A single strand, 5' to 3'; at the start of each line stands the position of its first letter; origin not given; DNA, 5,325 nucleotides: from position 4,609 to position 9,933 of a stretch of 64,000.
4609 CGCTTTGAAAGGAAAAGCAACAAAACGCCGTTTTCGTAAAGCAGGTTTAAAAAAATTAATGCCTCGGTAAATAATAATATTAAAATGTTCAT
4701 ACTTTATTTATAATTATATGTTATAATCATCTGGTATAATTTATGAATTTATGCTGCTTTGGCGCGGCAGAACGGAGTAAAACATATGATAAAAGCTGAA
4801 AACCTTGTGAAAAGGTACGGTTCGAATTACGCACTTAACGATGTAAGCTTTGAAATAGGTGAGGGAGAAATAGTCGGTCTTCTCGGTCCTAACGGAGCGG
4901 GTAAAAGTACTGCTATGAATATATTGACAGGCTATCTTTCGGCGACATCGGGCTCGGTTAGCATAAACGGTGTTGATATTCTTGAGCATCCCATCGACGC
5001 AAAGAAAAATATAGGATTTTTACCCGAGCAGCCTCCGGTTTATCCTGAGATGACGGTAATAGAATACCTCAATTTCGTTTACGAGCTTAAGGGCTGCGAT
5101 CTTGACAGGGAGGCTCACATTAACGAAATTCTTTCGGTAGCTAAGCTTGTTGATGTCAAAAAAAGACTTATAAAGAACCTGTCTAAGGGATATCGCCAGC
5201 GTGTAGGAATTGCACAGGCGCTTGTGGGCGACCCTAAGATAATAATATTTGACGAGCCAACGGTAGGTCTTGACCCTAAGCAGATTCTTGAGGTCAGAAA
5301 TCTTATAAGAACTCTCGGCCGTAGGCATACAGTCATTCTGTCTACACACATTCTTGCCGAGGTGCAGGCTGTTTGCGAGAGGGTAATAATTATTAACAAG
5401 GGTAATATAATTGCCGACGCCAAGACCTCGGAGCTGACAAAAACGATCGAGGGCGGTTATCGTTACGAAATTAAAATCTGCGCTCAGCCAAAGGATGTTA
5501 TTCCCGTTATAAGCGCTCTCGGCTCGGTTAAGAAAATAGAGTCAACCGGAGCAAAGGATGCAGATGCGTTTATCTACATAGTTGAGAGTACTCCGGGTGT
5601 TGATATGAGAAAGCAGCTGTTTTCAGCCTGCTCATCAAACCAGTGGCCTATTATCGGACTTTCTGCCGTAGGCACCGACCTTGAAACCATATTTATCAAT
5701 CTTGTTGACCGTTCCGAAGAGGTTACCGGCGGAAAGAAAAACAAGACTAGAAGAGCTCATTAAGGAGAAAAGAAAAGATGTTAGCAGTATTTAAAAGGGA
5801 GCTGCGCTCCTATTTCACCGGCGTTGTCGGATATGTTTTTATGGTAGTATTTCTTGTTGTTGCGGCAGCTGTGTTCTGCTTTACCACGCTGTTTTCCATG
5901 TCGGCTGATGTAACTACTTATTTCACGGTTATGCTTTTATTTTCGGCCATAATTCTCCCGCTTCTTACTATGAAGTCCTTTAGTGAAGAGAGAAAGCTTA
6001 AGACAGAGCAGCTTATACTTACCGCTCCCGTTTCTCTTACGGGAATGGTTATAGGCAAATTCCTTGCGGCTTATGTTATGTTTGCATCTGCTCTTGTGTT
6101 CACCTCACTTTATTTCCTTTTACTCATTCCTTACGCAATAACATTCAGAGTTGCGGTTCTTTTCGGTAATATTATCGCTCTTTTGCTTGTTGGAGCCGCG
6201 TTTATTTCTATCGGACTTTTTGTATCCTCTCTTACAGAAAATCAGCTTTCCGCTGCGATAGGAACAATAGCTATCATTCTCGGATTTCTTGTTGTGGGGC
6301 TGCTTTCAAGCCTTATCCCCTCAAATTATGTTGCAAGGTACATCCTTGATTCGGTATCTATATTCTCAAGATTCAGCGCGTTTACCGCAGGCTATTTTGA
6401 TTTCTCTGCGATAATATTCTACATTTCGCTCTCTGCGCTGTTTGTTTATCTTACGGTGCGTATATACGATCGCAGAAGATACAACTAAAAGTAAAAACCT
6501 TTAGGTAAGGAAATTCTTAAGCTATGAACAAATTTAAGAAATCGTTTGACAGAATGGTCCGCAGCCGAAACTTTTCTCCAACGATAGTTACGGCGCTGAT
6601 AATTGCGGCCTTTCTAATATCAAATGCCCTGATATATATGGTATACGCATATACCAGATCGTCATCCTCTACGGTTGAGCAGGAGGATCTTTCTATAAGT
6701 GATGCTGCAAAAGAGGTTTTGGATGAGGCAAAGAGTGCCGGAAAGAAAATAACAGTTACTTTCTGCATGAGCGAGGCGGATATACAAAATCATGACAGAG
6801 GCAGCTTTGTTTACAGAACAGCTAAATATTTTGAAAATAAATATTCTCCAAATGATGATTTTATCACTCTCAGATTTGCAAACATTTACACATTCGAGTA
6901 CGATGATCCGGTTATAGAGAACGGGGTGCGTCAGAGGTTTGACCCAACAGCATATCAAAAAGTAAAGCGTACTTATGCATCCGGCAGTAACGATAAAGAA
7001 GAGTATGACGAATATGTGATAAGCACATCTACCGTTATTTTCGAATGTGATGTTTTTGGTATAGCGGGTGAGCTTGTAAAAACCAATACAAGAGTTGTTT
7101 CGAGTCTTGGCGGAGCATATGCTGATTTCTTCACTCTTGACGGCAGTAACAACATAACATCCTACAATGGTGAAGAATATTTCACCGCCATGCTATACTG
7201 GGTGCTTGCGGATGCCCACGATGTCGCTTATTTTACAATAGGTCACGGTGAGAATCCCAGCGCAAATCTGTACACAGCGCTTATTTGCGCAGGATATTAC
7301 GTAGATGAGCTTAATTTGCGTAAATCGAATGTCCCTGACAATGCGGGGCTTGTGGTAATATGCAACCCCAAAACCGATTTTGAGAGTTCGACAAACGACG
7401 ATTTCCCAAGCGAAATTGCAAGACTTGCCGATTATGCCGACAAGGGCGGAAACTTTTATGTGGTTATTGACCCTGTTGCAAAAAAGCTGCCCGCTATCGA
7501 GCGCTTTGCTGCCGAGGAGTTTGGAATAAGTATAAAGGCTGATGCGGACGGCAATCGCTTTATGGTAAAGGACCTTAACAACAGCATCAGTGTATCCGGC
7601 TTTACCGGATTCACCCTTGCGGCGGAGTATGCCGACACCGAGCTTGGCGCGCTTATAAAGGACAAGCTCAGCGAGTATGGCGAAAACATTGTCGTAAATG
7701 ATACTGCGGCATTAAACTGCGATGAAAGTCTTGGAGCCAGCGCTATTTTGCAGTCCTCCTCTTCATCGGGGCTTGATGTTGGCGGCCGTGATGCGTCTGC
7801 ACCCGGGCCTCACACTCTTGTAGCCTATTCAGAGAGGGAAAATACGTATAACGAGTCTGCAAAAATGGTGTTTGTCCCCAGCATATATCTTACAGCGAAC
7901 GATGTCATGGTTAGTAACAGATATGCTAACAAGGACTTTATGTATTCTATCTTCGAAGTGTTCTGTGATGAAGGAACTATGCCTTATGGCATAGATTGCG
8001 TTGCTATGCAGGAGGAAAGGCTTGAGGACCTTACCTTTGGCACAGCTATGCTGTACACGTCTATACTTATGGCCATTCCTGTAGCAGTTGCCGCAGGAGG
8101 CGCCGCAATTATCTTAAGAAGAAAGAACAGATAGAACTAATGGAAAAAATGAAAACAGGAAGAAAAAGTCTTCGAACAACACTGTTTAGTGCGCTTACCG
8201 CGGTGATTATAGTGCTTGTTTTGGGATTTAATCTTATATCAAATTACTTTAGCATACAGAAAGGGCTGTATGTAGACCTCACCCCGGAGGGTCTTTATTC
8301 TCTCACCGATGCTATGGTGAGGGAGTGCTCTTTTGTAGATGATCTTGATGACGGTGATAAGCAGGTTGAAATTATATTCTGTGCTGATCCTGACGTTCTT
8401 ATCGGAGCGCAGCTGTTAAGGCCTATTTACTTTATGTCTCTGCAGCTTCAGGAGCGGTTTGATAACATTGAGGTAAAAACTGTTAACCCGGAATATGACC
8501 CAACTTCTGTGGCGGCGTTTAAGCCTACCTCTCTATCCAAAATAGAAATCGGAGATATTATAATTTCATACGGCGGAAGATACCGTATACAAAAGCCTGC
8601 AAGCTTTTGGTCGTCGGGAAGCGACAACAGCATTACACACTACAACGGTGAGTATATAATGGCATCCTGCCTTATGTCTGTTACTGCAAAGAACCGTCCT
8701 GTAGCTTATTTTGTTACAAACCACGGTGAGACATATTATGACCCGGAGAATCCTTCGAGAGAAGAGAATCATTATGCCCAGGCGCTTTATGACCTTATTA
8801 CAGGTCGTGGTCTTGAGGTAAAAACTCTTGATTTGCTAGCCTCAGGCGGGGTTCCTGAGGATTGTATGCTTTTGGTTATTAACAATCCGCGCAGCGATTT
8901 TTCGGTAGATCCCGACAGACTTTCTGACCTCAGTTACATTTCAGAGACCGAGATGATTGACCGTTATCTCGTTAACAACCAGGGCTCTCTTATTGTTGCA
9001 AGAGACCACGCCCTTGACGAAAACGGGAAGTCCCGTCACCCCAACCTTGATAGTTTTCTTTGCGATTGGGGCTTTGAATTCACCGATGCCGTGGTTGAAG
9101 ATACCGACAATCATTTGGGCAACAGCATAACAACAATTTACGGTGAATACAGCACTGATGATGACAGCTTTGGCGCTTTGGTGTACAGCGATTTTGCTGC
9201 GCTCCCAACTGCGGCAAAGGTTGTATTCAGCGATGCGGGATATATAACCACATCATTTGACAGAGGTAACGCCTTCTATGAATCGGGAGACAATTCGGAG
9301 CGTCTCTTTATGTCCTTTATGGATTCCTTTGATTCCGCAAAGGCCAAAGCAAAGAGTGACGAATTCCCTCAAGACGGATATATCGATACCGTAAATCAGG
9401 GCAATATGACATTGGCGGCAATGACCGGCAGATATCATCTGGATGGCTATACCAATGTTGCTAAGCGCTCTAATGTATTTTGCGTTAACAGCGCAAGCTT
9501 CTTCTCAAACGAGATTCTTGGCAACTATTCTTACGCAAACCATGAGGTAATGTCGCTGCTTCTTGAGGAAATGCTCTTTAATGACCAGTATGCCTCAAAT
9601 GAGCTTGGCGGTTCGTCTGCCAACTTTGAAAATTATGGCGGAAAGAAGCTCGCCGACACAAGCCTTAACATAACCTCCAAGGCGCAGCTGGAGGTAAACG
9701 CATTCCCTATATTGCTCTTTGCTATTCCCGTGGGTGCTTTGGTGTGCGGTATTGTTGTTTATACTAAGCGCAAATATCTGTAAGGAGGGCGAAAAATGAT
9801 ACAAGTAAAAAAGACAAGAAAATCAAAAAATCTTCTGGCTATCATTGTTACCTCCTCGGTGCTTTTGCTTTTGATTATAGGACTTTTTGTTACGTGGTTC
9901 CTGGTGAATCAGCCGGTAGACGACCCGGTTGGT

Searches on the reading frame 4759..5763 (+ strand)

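Call 79: search_protein_families(library=pfam, proteins=[window:4759-5763:+], max_evalue=0.0001)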
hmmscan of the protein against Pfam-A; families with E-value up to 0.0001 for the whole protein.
window:4759-5763:+ (334 aa): 2 families
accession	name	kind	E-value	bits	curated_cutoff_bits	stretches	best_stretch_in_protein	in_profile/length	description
PF00005.33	ABC_tran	-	1.4e-33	116.8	25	1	26-168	1-136/137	ABC transporter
PF13304.12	AAA_21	-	1.8e-11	45.1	27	1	138-199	235-300/304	AAA domain, putative AbiEii toxin, Type IV TA system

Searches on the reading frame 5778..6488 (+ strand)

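Call 79: search_protein_families(library=pfam, proteins=[window:5778-6488:+], max_evalue=0.0001)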
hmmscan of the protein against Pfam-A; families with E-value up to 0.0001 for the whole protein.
window:5778-6488:+ (236 aa): 2 families
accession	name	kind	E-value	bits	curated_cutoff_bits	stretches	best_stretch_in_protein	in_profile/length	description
PF12679.13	ABC2_membrane_2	-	4.8e-08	33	27.2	1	47-209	69-242/283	ABC-2 family transporter protein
PF12698.13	ABC2_membrane_3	-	4.8e-06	26.3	31.6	1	43-215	158-330/347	ABC-2 family transporter protein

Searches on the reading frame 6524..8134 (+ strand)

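Call 79: search_protein_families(library=pfam, proteins=[window:6524-8134:+], max_evalue=0.0001)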
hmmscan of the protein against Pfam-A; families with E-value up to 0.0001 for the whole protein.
window:6524-8134:+ (536 aa): 1 family
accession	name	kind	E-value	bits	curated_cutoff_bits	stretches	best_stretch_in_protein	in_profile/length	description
PF09822.16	ABC_transp_aux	-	2.6e-05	24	34.7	0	238-321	7-86/288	ABC-type uncharacterized transport system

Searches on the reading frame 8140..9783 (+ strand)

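Call 79: search_protein_families(library=pfam, proteins=[window:8140-9783:+], max_evalue=0.0001)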
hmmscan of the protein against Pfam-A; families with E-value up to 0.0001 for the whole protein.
window:8140-9783:+ (547 aa): 1 family
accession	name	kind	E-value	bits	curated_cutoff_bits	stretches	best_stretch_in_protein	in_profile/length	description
PF09822.16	ABC_transp_aux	-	2.9e-08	33.7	34.7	1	186-460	1-269/288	ABC-type uncharacterized transport system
